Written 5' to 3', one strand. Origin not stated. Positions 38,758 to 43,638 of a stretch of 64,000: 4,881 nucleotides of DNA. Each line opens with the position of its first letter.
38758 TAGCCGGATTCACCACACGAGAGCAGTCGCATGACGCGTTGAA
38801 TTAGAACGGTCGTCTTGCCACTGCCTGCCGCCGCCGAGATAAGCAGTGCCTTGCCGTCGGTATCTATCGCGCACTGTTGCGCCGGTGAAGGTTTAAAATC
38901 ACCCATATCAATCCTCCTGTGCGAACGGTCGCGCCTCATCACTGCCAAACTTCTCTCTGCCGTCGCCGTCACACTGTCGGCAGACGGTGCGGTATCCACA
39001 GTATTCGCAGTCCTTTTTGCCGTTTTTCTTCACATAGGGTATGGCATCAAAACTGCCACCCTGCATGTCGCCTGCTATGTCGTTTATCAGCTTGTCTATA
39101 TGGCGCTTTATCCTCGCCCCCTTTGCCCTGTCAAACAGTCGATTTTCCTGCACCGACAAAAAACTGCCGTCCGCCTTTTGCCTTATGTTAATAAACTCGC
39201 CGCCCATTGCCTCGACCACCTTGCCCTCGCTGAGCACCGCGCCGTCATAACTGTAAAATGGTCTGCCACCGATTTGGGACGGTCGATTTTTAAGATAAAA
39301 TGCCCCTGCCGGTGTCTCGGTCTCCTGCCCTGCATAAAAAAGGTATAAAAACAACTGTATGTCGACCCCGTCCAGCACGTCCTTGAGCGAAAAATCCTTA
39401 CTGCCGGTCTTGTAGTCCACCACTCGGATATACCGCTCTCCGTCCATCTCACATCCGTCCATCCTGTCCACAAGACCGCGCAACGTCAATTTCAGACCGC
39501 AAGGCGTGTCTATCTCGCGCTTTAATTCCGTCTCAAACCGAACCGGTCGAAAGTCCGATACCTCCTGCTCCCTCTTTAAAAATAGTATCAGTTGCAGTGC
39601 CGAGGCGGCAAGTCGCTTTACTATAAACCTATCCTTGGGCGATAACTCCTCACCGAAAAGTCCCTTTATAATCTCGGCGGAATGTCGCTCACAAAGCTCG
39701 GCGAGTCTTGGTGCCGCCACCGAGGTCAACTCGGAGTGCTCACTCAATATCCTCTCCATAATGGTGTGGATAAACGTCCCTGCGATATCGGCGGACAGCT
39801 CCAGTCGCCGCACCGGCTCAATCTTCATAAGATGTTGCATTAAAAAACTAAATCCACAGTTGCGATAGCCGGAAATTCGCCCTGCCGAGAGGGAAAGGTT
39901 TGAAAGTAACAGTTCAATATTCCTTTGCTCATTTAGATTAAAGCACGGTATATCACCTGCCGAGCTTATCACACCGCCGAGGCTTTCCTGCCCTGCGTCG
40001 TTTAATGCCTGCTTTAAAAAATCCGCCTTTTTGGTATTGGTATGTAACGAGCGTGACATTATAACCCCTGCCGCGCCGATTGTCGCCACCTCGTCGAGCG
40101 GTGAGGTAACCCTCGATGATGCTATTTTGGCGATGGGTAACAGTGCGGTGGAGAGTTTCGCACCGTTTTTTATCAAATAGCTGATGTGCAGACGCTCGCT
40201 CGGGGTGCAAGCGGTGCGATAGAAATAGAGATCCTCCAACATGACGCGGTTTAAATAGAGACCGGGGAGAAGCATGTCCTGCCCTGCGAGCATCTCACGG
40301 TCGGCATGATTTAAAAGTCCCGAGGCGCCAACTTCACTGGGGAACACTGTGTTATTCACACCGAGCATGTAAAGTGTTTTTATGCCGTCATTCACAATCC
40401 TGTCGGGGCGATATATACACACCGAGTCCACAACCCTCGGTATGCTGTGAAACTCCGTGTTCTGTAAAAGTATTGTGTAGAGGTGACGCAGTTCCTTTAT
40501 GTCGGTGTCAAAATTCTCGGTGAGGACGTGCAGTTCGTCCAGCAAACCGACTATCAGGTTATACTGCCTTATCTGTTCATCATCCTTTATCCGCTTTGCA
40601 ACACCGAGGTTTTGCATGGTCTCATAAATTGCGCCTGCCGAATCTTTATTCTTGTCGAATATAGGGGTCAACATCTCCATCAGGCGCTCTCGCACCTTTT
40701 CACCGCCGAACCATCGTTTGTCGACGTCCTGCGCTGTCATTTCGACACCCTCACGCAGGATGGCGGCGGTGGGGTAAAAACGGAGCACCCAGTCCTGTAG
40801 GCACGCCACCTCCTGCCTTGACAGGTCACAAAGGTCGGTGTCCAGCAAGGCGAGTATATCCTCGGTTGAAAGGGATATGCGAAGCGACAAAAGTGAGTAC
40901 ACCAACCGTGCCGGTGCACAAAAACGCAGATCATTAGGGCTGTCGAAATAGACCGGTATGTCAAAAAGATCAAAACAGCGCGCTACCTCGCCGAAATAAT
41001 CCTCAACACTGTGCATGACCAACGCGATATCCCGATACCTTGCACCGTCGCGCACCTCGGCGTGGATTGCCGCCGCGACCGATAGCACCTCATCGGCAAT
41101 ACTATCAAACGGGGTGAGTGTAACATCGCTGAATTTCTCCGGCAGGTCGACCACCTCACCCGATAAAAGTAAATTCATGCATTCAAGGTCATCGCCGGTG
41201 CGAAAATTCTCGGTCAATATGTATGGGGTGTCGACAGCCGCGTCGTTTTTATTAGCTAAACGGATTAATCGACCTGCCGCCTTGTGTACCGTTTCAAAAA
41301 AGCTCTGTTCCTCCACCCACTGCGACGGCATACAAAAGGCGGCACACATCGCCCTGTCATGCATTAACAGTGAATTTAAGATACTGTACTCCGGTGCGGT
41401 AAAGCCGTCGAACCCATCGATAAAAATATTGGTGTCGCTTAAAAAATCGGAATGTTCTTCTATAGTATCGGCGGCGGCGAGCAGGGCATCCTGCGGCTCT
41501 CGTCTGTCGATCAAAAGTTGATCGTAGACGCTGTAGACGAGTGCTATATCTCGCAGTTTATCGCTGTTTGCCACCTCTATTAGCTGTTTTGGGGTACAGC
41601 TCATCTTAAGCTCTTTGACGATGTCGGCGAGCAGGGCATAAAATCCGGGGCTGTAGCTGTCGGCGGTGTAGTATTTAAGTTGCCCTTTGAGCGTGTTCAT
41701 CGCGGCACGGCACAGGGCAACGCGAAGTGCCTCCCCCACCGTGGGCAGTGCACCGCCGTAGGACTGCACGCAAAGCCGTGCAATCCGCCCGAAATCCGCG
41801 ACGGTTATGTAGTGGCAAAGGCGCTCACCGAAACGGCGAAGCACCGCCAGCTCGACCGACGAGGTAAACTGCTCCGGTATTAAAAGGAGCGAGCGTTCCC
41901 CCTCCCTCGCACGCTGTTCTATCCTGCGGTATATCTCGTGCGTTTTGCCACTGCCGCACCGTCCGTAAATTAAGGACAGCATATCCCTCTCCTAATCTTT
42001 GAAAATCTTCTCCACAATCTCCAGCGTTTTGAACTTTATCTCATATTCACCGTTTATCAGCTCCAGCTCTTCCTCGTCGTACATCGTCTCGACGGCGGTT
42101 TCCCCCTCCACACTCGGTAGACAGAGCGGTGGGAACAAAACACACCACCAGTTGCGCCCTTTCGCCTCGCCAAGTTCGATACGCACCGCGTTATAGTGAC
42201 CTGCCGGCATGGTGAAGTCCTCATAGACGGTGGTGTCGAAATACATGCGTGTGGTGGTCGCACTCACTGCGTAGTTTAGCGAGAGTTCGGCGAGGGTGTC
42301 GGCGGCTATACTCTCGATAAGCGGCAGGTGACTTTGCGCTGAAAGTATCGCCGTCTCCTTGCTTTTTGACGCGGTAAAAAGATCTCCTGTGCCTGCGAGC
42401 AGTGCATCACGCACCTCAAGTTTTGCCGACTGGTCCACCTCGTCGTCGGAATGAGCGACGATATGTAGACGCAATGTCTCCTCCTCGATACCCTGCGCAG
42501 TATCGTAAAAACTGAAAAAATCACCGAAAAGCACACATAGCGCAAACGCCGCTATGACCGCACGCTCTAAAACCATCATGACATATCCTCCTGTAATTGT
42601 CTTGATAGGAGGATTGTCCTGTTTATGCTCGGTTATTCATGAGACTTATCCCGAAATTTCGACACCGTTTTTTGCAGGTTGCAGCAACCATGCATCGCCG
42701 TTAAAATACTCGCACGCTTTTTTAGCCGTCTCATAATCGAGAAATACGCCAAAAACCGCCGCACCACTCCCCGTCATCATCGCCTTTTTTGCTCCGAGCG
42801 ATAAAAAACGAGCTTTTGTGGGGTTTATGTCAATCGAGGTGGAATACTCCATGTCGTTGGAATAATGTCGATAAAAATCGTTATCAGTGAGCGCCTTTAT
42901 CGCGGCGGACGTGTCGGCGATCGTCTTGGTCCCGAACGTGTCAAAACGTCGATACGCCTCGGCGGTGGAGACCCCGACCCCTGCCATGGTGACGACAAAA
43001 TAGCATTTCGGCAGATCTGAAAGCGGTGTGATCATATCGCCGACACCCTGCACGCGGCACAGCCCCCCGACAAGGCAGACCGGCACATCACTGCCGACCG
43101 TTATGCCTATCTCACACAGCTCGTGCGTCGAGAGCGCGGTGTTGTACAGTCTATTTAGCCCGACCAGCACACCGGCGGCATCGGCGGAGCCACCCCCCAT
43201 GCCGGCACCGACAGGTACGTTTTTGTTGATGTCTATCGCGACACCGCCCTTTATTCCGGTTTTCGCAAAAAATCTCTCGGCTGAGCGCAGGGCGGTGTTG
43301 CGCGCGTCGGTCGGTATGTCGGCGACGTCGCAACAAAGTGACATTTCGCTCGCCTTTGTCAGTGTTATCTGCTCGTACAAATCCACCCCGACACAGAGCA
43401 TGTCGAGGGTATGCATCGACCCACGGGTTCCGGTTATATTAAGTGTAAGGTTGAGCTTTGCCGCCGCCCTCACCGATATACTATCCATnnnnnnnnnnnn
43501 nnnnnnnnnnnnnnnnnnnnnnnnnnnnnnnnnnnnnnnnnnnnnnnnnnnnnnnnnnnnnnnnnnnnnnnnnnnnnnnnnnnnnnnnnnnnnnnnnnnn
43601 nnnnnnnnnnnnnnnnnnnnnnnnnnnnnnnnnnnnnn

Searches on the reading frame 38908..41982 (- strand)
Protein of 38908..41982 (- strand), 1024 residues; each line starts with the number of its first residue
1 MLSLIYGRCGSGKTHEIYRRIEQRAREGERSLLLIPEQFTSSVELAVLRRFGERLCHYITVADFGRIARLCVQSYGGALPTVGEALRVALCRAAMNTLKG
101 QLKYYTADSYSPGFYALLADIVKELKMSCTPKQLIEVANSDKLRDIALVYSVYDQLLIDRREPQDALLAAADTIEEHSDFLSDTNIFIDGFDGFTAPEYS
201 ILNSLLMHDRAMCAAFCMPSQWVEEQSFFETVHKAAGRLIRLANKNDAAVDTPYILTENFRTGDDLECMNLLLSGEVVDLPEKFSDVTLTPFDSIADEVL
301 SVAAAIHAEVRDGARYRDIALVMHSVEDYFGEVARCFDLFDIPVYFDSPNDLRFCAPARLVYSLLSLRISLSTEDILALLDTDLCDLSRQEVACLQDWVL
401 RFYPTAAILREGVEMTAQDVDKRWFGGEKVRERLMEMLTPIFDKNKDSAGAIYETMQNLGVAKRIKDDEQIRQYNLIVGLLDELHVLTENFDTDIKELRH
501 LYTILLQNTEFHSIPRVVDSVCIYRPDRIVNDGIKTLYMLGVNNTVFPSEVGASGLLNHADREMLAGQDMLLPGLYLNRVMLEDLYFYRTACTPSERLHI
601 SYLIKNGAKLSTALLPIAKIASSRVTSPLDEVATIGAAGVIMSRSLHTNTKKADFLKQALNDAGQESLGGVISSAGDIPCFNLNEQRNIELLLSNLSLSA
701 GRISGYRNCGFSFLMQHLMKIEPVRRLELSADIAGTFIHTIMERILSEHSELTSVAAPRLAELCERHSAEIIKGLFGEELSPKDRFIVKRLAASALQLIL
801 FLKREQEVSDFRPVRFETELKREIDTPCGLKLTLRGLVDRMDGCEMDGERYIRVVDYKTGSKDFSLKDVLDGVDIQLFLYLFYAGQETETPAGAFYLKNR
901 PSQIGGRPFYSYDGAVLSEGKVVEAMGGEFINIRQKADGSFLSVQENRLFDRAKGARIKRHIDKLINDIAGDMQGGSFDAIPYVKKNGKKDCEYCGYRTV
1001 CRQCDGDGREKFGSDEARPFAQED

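Call 79: search_protein_families(library=pfam, proteins=[window:38908-41982:-], max_evalue=0.00001)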
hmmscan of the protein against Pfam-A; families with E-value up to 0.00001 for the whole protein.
window:38908-41982:- (1024 aa): 2 families
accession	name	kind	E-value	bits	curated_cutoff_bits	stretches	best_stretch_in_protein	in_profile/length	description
PF21445.3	ADDB_N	-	5.6e-41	141.1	26.6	1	4-263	1-283/290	ADDB, N-terminal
PF12705.13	PDDEXK_1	-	1.6e-34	120.4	22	1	697-1002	1-247/247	PD-(D/E)XK nuclease superfamily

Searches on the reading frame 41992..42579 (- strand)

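Call 79: search_protein_families(library=pfam, proteins=[window:41992-42579:-], max_evalue=0.00001)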
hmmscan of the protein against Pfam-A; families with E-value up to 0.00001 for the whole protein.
window:41992-42579:- (195 aa): 1 family
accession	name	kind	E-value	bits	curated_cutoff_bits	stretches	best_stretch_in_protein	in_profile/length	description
PF09551.15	Spore_II_R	-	1.3e-41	142.5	25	1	33-157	2-126/128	Stage II sporulation protein R (spore_II_R)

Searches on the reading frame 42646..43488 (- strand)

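Call 79: search_protein_families(library=pfam, proteins=[window:42646-43488:-], max_evalue=0.00001)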
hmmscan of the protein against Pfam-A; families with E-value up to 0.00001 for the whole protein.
window:42646-43488:- (280 aa): 1 family
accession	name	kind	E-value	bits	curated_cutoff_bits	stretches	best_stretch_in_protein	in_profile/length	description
PF00288.32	GHMP_kinases_N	-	6.6e-18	65.2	22.3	1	64-142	1-87/87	GHMP kinases N terminal domain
